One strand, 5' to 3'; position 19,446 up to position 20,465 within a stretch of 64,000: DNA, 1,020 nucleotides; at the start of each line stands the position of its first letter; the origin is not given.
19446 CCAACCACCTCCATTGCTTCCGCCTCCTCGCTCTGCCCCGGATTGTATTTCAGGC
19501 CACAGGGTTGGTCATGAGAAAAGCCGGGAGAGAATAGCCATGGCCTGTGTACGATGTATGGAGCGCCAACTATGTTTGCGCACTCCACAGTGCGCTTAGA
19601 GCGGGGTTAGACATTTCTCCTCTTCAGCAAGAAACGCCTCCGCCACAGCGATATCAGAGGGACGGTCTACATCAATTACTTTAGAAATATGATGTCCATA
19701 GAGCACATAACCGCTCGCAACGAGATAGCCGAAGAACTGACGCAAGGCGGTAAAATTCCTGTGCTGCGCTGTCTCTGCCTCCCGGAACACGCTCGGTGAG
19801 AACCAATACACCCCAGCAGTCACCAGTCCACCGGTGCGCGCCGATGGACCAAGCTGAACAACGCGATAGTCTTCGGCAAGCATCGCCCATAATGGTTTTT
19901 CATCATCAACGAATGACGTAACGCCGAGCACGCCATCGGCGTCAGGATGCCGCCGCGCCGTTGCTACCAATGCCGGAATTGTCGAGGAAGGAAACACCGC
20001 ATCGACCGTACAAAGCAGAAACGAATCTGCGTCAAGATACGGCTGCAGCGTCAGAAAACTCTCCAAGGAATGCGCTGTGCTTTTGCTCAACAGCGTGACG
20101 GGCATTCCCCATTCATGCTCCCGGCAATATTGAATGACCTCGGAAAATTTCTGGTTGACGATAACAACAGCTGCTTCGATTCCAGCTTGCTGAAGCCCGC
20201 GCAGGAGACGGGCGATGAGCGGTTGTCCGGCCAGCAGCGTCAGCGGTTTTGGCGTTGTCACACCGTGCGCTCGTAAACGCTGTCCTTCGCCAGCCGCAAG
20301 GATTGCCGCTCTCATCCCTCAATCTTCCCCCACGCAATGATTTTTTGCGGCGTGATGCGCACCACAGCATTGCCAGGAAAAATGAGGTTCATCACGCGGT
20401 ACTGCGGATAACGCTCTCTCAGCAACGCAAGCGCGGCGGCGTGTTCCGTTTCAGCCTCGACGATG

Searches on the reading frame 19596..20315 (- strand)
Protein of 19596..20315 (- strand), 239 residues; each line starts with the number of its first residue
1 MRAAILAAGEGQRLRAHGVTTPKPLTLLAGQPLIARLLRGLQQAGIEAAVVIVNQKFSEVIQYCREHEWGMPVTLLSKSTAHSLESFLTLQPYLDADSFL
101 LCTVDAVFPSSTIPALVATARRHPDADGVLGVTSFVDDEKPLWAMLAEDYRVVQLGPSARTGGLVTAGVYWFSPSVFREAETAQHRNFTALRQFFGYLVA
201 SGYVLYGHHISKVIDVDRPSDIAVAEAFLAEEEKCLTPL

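Call 37: search_protein_families(library=ncbifam, proteins=[window:19596-20315:-], max_evalue=0.00001)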
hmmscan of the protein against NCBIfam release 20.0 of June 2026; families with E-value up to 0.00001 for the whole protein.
window:19596-20315:- (239 aa): 13 families
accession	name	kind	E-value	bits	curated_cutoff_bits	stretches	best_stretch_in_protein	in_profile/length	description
TIGR03992.1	Arch_glmU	subfamily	2.1e-19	69.7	292.1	1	1-229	1-228/393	bifunctional sugar-1-phosphate nucleotidylyltransferase/acetyltransferase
NF041313.1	UDPGP_AglF_Halo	equivalog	4.5e-19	68.8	400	1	1-223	1-228/234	UTP--glucose-1-phosphate uridylyltransferase AglF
NF045761.1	NAMPUrTaseMurU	equivalog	1.1e-13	51.6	250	1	1-190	1-191/226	N-acetylmuramate alpha-1-phosphate uridylyltransferase MurU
TIGR01208.1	rmlA_long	equivalog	4.6e-13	48.8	320.25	1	3-222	2-227/353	glucose-1-phosphate thymidylyltransferase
NF041135.1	IPPtranDIPPsyn_Thcocales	equivalog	3.1e-12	46.2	580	1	1-230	1-218/419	bifunctional L-myo-inositol-1-phosphate cytidylyltransferase/CDP-L-myo-inositol myo-inositolphosphotransferase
NF052502.1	man1P_GTase_Rv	exception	9.4e-11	41.2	440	1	2-224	2-225/352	mannose-1-phosphate guanylyltransferase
NF041173.1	Sug_nt_acttase_Thmprot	equivalog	4.1e-10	39.2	600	1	1-181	1-177/405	bifunctional sugar-1-phosphate nucleotidylyltransferase/acetyltransferase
NF045697.1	MurNAcPUrMurU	equivalog_domain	7.1e-08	32.1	370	1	5-123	2-122/229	N-acetylmuramate alpha-1-phosphate uridylyltransferase MurU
TIGR01173.1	glmU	equivalog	2.7e-07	29.8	366.85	1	1-123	1-120/452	bifunctional UDP-N-acetylglucosamine diphosphorylase/glucosamine-1-phosphate N-acetyltransferase GlmU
NF010933.0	PRK14353.1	equivalog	3.3e-07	29.3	505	1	3-74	8-76/453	bifunctional UDP-N-acetylglucosamine diphosphorylase/glucosamine-1-phosphate N-acetyltransferase GlmU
NF049965.1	GlMnHpPGnyltfHddC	equivalog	3.4e-07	30.1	300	1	1-73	1-73/221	D-glycero-D-manno-heptose 1-phosphate guanosyltransferase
NF010932.0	PRK14352.1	equivalog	2.4e-06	26.5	611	1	4-132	10-138/488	bifunctional UDP-N-acetylglucosamine diphosphorylase/glucosamine-1-phosphate N-acetyltransferase GlmU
NF010940.0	PRK14360.1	equivalog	6.9e-06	24.9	602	1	3-124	4-123/452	bifunctional UDP-N-acetylglucosamine diphosphorylase/glucosamine-1-phosphate N-acetyltransferase GlmU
